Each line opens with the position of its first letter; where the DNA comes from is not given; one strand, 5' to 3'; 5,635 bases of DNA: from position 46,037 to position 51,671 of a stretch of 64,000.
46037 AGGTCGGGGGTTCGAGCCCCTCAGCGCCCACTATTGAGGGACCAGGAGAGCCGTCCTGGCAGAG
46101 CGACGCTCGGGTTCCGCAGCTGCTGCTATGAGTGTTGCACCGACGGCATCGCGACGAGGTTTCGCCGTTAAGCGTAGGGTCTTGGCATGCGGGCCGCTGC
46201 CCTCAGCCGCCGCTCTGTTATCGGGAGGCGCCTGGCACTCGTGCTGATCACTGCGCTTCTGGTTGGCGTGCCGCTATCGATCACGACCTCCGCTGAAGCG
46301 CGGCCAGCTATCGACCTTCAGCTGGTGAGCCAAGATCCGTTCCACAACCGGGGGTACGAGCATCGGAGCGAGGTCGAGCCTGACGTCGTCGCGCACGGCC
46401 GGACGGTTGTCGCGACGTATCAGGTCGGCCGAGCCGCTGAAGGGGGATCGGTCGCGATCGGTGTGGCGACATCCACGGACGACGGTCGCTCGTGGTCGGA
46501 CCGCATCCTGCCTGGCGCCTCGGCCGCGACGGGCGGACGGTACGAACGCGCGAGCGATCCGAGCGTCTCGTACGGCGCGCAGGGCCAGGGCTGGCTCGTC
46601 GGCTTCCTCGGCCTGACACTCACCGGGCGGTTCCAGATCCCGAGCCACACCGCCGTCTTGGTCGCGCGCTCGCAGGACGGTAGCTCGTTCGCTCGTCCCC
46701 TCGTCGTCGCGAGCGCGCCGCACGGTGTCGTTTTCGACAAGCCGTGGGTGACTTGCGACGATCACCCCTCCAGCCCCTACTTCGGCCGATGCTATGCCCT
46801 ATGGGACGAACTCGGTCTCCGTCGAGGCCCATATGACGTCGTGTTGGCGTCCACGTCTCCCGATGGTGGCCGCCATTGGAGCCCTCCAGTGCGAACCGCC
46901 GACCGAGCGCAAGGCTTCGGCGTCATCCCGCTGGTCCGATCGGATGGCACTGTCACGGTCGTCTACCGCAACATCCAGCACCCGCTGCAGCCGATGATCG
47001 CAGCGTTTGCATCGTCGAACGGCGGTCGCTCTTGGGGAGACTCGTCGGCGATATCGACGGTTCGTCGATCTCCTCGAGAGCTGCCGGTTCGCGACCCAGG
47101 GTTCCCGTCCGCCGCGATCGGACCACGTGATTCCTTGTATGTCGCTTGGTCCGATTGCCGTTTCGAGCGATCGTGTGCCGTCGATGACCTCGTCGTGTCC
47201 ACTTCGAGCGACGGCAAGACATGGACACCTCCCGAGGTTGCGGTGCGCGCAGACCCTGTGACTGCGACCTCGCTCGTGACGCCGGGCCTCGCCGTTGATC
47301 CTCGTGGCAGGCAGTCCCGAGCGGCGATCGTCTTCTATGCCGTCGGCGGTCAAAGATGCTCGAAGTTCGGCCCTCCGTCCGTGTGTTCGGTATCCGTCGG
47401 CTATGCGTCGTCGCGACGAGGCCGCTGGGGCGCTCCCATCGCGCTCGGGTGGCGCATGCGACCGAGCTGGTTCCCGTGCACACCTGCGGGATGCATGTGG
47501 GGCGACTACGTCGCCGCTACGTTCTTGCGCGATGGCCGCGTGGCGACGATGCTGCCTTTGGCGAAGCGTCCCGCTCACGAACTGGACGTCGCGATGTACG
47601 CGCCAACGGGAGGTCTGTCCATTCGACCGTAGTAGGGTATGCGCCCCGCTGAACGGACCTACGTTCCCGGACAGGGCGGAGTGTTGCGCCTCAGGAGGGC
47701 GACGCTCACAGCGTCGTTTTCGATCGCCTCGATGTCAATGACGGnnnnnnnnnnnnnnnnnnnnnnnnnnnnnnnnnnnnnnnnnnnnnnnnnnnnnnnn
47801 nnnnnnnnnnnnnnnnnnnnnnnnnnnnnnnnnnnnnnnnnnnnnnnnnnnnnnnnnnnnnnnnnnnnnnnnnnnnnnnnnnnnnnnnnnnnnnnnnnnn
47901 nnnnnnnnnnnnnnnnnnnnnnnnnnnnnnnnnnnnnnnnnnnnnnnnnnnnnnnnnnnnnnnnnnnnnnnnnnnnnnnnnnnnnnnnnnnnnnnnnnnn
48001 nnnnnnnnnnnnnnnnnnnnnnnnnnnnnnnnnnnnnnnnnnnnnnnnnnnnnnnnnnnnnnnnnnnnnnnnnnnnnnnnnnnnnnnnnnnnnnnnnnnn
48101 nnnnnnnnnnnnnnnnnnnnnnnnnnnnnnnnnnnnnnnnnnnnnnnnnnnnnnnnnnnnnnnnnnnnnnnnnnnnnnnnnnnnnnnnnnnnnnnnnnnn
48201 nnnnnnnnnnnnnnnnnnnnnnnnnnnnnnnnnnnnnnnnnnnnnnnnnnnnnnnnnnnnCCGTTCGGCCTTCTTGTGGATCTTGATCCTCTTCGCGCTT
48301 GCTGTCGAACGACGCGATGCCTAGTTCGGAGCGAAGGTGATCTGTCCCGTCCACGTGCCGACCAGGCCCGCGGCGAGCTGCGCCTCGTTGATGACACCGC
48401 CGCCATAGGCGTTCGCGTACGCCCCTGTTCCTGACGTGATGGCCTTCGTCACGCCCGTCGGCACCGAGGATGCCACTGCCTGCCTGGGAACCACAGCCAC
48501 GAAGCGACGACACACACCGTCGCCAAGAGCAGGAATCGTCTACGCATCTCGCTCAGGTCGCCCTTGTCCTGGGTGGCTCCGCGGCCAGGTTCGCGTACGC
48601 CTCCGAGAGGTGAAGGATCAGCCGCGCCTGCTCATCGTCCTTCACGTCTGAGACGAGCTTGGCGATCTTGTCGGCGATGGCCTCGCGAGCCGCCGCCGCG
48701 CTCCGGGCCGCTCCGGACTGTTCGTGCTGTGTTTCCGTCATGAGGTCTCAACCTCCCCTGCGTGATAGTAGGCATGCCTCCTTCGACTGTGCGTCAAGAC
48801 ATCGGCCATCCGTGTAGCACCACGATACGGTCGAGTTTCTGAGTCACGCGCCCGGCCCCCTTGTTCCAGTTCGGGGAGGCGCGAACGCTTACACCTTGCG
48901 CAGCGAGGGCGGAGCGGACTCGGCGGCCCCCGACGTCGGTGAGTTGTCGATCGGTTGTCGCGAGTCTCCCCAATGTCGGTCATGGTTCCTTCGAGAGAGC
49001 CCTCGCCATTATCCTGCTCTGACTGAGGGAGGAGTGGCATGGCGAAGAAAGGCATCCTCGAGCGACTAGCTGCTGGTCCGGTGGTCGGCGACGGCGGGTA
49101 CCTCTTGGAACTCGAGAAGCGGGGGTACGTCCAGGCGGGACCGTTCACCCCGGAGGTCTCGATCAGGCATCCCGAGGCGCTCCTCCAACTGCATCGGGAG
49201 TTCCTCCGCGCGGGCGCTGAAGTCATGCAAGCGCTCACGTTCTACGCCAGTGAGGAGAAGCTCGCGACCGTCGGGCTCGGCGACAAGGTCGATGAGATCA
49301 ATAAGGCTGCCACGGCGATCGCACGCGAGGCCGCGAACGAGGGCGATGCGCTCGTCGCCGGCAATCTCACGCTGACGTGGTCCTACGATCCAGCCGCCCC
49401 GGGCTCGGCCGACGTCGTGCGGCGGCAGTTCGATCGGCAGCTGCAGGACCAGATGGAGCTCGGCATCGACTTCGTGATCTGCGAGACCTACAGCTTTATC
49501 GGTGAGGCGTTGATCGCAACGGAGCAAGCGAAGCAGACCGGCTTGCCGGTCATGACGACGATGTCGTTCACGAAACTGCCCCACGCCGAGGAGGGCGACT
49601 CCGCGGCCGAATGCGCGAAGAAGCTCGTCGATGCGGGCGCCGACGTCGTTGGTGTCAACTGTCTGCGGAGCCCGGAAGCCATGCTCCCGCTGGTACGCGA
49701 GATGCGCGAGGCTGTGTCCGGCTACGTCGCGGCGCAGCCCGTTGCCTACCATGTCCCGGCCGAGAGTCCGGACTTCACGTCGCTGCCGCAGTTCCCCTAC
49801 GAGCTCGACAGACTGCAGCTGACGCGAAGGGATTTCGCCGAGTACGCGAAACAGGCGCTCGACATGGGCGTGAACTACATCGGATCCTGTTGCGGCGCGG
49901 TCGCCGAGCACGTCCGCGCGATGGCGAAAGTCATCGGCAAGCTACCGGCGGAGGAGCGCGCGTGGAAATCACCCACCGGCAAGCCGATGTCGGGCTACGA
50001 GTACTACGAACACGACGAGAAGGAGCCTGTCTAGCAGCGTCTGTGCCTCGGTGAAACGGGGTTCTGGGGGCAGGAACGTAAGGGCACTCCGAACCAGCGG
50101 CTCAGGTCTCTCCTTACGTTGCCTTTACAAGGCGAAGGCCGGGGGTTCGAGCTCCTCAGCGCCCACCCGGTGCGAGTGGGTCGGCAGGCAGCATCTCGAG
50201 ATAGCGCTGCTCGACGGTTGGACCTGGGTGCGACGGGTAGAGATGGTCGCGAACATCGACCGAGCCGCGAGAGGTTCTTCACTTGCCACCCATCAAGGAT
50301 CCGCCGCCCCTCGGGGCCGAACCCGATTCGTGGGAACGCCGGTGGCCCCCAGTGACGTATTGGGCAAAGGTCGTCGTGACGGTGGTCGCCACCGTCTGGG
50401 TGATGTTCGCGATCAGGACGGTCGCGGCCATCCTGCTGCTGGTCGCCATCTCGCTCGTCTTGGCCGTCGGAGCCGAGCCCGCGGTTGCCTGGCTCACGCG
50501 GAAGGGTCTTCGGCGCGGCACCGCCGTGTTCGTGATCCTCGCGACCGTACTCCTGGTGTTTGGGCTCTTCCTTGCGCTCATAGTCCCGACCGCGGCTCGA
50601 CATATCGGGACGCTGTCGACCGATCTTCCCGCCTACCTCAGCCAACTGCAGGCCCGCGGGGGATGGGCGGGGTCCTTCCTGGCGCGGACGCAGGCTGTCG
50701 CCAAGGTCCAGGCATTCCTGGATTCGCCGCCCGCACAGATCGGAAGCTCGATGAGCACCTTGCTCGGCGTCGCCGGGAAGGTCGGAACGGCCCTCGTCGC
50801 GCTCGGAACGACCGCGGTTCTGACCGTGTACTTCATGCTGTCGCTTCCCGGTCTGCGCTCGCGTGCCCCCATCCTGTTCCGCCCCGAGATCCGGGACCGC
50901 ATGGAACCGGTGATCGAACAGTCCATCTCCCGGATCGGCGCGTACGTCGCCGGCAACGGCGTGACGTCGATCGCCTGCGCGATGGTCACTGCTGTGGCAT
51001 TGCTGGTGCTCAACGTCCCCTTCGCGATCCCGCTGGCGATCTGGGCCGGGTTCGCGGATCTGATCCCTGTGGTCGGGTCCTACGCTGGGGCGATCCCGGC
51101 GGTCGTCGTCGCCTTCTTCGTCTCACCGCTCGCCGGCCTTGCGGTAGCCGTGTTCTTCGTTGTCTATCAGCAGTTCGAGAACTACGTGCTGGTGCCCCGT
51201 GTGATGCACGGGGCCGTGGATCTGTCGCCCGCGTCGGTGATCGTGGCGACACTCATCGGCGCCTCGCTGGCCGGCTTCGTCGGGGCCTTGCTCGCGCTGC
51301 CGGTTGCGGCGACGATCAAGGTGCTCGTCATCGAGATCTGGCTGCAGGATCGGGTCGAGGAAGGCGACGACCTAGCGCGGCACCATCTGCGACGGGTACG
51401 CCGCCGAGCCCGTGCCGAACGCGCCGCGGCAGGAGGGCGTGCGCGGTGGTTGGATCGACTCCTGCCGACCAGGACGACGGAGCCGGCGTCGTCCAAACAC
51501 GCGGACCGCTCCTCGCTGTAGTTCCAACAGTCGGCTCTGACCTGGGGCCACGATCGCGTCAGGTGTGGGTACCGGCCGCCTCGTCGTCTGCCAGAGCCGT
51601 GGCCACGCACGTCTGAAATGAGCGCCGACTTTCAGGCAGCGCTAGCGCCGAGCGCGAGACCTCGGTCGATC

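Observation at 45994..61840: Intact tRNA-Val followed by four same-orientation copies of its 3' segment, partitioning 15.8 kb of accessory genes with no integrase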

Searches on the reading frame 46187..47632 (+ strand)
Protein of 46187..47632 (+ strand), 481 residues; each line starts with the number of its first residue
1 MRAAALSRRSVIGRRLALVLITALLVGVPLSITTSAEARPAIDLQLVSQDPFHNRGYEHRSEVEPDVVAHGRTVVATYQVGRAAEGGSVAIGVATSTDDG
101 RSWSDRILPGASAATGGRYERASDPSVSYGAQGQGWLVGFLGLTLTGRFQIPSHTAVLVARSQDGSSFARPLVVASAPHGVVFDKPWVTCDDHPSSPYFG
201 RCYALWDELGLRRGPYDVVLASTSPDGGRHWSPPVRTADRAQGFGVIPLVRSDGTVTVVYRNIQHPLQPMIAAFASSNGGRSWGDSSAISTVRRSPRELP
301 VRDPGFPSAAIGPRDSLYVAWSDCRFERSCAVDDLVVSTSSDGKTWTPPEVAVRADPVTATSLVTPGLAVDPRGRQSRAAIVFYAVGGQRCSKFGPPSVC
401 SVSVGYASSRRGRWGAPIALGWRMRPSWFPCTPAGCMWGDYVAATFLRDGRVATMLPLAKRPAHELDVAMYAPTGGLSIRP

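Call 13: search_protein_families(library=pfam, proteins=[window:46187-47632:+], max_evalue=0.01)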
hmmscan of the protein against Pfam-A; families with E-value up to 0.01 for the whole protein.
window:46187-47632:+ (481 aa): 1 family
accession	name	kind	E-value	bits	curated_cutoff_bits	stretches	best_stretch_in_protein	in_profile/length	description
PF13088.12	BNR_2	-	3.5e-10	40.2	31.4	1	216-287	183-252/277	BNR repeat-like domain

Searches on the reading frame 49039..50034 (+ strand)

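Call 13: search_protein_families(library=pfam, proteins=[window:49039-50034:+], max_evalue=0.01)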
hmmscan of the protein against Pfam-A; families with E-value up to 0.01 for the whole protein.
window:49039-50034:+ (331 aa): 1 family
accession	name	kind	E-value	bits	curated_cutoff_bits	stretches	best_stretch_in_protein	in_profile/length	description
PF02574.22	S-methyl_trans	-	7e-48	164.4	22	1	15-298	1-282/283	Homocysteine S-methyltransferase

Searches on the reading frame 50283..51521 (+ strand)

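Call 13: search_protein_families(library=pfam, proteins=[window:50283-51521:+], max_evalue=0.01)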
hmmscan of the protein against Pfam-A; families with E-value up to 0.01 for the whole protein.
window:50283-51521:+ (412 aa): 1 family
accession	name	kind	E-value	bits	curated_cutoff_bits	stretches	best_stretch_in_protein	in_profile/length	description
PF01594.21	AI-2E_transport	-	1.6e-54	185.7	34.3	1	34-350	4-324/327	AI-2E family transporter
